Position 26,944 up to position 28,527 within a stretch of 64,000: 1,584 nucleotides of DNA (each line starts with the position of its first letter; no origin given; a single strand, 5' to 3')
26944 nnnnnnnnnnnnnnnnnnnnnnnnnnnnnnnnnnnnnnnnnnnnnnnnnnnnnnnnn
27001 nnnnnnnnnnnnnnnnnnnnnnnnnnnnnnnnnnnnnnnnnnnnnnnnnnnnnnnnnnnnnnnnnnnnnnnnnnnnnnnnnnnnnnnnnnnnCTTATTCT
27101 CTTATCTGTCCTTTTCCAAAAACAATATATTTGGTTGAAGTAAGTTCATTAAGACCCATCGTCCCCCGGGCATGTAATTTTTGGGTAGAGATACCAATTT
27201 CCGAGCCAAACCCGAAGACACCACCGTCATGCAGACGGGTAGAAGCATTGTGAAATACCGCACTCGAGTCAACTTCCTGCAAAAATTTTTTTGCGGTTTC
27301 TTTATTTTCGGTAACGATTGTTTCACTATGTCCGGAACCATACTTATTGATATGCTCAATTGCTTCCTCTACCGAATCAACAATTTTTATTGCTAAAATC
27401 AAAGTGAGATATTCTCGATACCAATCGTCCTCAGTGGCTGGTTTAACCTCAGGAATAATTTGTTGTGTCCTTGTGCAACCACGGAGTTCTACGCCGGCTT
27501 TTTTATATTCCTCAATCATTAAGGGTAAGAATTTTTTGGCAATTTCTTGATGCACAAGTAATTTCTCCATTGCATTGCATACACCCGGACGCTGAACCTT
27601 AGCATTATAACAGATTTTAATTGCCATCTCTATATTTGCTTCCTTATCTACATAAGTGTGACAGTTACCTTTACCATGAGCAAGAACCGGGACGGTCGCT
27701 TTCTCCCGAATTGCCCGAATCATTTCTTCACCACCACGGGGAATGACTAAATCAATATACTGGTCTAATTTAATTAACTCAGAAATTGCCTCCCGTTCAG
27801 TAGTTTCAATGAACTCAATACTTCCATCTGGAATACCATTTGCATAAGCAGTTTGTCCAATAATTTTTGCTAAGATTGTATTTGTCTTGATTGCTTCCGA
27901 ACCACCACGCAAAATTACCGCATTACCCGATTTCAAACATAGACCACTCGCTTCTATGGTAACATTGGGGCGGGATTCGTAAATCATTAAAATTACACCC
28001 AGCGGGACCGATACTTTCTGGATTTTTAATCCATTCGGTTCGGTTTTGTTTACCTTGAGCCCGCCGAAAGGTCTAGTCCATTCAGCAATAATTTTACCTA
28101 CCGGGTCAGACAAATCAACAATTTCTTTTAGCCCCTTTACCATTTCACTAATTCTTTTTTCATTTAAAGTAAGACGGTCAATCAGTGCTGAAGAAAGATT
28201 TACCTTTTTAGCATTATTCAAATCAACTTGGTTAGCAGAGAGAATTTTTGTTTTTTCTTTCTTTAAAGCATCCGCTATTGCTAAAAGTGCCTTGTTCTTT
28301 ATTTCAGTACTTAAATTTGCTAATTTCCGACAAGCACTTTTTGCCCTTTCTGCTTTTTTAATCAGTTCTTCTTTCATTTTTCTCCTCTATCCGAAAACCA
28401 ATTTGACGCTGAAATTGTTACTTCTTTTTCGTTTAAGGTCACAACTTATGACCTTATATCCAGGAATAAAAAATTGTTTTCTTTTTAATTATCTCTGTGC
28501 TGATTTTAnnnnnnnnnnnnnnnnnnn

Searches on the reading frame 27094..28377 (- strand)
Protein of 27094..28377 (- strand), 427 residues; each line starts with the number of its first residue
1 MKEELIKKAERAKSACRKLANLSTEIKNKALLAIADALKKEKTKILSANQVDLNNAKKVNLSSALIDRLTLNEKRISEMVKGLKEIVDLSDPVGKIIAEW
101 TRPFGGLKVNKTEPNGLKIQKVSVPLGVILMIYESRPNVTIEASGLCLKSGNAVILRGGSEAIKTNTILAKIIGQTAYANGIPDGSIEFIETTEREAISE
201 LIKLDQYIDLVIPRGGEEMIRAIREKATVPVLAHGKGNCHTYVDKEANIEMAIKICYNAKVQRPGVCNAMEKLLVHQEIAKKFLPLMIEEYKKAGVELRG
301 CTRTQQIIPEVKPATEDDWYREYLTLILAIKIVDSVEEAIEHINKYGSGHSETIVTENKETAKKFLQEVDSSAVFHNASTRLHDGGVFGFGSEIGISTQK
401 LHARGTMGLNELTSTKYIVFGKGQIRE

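Call 42: search_protein_families(library=ncbifam, max_evalue=1e-10, proteins=[window:27094-28377:-])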
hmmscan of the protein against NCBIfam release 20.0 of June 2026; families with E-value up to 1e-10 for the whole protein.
window:27094-28377:- (427 aa): 10 families
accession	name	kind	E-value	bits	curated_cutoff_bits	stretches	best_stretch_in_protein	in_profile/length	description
NF001221.0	PRK00197.1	equivalog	7.9e-181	601.3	289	1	2-427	4-418/418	glutamate-5-semialdehyde dehydrogenase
TIGR00407.1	proA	equivalog_domain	5.9e-152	506.1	317.45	1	12-416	1-398/398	glutamate-5-semialdehyde dehydrogenase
TIGR01092.1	P5CS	equivalog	2.8e-113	379.6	796.75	1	9-425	292-694/715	delta l-pyrroline-5-carboxylate synthetase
NF010378.0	PRK13805.1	equivalog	4.6e-24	84.3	951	1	117-286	102-272/872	bifunctional acetaldehyde-CoA/alcohol dehydrogenase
TIGR02518.1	EutH_ACDH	equivalog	1.3e-23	83.6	620.1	1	116-296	95-272/488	acetaldehyde dehydrogenase (acetylating)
NF040648.1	lactal_redase_Meth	equivalog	1.5e-17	63.8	650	1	6-294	36-301/463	lactaldehyde dehydrogenase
NF052305.1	DioxValDhHalo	equivalog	2.2e-16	59.8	750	0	95-293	112-310/483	2,5-dioxovalerate dehydrogenase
NF050084.1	pip_6_carb_DH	equivalog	7e-13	48.3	730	0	76-295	73-291/475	L-piperidine-6-carboxylate dehydrogenase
NF040792.1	glyc_ald_dh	equivalog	1.5e-12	47.2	760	1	22-294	42-306/488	D-glyceraldehyde dehydrogenase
NF047625.1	AcylSulfactDhSauS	equivalog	4.7e-12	45.4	600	0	119-284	96-261/464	acylating sulfoacetaldehyde dehydrogenase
